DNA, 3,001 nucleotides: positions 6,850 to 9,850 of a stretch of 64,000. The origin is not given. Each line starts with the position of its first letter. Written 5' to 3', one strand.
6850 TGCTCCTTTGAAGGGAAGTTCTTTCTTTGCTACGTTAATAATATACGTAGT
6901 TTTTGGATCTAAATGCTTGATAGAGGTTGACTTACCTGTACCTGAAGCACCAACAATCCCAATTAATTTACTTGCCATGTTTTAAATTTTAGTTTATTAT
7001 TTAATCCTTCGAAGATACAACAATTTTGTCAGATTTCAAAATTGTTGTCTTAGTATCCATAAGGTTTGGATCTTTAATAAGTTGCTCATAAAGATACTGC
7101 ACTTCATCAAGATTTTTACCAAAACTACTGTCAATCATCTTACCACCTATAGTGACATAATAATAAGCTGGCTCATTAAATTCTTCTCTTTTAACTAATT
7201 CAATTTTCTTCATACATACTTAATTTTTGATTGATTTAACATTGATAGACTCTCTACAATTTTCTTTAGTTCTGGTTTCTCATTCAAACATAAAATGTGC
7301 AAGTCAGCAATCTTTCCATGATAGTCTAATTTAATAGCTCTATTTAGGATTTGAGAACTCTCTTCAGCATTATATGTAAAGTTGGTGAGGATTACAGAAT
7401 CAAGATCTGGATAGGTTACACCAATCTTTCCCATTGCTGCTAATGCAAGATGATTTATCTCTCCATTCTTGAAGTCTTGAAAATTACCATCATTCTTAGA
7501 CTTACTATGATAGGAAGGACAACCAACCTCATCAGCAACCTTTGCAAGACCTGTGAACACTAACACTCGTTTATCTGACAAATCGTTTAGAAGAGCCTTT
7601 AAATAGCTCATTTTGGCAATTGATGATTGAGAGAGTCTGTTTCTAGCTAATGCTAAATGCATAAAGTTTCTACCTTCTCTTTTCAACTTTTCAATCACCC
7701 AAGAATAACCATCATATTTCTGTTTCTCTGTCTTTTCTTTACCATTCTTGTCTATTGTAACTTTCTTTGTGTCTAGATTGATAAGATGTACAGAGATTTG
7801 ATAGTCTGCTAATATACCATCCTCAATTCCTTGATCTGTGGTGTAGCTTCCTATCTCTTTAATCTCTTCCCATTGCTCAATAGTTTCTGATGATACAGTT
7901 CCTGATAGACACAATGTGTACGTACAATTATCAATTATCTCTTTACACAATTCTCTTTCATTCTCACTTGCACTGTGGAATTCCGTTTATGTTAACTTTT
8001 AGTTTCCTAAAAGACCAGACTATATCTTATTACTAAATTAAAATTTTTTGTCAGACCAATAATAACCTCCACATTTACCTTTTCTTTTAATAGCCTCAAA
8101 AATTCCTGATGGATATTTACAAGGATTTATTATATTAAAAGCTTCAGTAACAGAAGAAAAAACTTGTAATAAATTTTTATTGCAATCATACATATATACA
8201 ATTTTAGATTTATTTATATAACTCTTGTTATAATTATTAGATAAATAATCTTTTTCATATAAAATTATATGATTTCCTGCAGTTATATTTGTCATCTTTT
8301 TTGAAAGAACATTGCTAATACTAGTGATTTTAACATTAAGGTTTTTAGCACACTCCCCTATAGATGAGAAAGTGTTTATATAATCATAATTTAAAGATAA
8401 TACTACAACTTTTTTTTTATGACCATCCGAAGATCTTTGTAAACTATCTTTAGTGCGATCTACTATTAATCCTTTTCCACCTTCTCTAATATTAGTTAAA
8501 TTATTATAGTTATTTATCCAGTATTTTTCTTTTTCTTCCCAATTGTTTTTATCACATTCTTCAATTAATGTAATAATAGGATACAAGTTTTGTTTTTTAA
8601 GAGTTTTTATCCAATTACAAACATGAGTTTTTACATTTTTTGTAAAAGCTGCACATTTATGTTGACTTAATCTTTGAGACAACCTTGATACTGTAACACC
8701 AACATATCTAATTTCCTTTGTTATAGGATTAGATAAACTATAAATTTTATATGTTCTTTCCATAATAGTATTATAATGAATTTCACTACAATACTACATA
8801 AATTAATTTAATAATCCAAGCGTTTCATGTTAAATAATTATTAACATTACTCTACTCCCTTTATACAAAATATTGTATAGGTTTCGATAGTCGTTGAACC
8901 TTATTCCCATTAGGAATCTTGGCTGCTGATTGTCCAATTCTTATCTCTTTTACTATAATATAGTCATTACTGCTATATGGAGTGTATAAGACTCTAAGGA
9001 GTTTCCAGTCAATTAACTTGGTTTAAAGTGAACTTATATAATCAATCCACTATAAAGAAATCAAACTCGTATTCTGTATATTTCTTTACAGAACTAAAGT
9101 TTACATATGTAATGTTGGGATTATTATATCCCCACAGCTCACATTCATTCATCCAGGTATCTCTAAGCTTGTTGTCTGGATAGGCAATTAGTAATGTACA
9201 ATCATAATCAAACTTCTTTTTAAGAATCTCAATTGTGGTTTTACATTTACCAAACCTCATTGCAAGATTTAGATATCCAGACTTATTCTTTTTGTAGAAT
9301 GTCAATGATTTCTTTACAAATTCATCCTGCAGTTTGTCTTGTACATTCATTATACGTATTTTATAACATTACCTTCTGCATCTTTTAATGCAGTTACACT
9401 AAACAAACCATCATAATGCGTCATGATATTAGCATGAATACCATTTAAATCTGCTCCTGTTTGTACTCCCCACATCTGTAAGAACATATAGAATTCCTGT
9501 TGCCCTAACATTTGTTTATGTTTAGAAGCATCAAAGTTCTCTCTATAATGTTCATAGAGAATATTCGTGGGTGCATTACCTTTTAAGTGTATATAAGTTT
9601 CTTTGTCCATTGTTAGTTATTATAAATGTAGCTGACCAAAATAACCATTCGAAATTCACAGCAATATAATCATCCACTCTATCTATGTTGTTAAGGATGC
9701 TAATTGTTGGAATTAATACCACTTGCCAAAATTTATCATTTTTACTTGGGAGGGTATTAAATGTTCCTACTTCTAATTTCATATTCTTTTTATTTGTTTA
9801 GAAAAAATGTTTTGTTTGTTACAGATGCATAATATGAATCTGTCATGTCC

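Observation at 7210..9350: Group I intron with a GIY-YIG HEG splits the SF2 helicase exactly at its DExH box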

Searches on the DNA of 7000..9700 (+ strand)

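Call 5: search_rna_families(source=window, start=7900, end=9120, threshold=evalue, max_evalue=10, show_alignments=3)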
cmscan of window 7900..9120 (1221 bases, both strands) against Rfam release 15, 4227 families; matches with E-value up to 10: 4.
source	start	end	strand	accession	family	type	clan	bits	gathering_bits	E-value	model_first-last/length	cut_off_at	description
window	8881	9015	-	RF00028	Intron_gpI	Intron;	-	33.7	50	1.4e-06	56-151/253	no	Group I catalytic intron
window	7998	8028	-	RF00028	Intron_gpI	Intron;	-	24.4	50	0.00092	221-251/253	no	Group I catalytic intron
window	9046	9111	-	RF03707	mir-1892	Gene; miRNA;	-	15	86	8.5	1-80/80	no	mir-1892 microRNA precursor family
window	8259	8321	-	RF00026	U6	Gene; snRNA; splicing;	CL00009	14.1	44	2.1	1-105/105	no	U6 spliceosomal RNA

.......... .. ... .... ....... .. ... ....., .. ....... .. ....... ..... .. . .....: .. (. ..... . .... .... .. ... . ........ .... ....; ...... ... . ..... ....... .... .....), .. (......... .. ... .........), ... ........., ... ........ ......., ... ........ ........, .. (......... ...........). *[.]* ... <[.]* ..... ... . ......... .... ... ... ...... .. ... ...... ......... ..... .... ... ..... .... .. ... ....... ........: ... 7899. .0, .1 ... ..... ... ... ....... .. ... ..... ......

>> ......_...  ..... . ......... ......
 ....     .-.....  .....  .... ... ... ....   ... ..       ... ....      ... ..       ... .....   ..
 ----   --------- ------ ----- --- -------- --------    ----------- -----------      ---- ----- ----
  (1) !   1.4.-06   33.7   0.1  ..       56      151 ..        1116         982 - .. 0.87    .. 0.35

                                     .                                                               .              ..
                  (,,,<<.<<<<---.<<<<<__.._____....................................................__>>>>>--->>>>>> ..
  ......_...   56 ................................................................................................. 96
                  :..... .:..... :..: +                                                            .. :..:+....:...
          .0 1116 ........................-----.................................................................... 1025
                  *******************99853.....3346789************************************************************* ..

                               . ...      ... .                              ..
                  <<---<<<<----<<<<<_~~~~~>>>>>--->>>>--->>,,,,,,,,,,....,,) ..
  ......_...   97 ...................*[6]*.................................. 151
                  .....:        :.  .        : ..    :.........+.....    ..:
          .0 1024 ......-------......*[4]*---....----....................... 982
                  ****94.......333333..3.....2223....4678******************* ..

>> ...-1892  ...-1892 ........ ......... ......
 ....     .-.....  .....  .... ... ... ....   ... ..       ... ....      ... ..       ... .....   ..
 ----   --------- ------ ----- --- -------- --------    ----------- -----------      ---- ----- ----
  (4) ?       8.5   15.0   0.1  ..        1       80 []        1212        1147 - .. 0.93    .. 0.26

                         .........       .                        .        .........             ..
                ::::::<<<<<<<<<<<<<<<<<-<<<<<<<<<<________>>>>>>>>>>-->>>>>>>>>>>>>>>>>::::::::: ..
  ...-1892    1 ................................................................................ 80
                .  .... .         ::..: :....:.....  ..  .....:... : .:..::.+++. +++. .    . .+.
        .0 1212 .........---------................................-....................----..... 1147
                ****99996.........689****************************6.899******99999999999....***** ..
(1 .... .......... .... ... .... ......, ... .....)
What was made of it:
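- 7984..9044 (-): Group I intron, 1061 nt, 25% G+C. It starts with UGA, an in-frame stop for exon 1, and ends with G (omega-G, 7984). RF00028 partial hits (call 5).
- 8881..9015 (-): P4-P5(a,c)-P6(a) domain, J6/7 and the 5' strand of P7. Includes P (AAUUGaCUGG), Q (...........) and R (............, 8899..8888). RF00028 model positions 56-151, 33.7 bits, E = 1.4e-6 (call 5).
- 7984..8028 (-): S element AAGAUAUAGUC (P7 3' strand UAGUC, 8022..8018), then P9 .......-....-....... (8013..7996), then the 12-nt tail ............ ending in omega-G. RF00028 positions 221-251, 24.4 bits, E = 9e-4 (call 5).
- On Group I intron (Rfam RF00028): Two partial hits, 33.7 bits (model 56-151) and 24.4 bits (model 221-251), are separated by the 726-nt ORF (about 850 nt lie between the two hits) (call 5).
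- Checked: Two RF00028 partial hits flank the ORF, with E = 1.4e-6 and 9e-4 in a 1.2-kb search (call 5).
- They are on the correct strand and in the correct order, and they flank the ORF (call 5).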

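Call 7: search_dna_similar(query=window:7000-9700:+, collection=phages, mode=near, max_rows=20)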
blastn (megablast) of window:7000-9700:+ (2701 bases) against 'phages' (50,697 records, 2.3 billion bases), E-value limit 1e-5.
No match.
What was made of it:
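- Tried and rejected: None found (call 7).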

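Call 24: search_rna_families(sources=[L034, L035, L036, L037, L038, L026, L027, L028, L029, L030], threshold=evalue, max_evalue=0.01)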
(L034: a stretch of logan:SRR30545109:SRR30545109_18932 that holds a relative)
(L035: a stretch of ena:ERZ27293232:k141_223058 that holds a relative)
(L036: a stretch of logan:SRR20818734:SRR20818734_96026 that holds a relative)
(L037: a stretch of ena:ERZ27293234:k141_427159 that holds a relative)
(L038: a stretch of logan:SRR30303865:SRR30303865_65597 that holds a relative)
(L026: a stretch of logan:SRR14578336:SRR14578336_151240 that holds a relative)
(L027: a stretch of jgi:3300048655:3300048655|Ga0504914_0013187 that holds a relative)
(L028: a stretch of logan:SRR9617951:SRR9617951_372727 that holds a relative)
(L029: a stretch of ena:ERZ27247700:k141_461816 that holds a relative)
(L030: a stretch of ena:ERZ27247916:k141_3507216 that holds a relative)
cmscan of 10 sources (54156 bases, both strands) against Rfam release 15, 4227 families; matches with E-value up to 0.01: 0.
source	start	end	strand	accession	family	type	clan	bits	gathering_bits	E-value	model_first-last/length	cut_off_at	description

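Call 52: search_rna_families(sources=[L160, L161, L164, L163], threshold=evalue, max_evalue=1)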
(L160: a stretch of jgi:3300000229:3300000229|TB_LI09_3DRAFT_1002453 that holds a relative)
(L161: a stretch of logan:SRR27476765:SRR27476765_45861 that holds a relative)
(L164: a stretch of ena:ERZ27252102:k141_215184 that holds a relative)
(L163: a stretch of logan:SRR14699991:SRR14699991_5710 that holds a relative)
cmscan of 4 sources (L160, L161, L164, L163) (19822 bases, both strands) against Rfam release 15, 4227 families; matches with E-value up to 1: 1.
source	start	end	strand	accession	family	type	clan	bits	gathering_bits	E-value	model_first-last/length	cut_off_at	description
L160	3715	3833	-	RF02039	SPRY4-IT1_2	Gene; lncRNA;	-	22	40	0.46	1-120/120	no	SPRY4-IT1 conserved region 2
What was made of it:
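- Tried and rejected: Pooled scans of many loci also miss it, even in loci that carry the identical intron (calls 24, 52).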
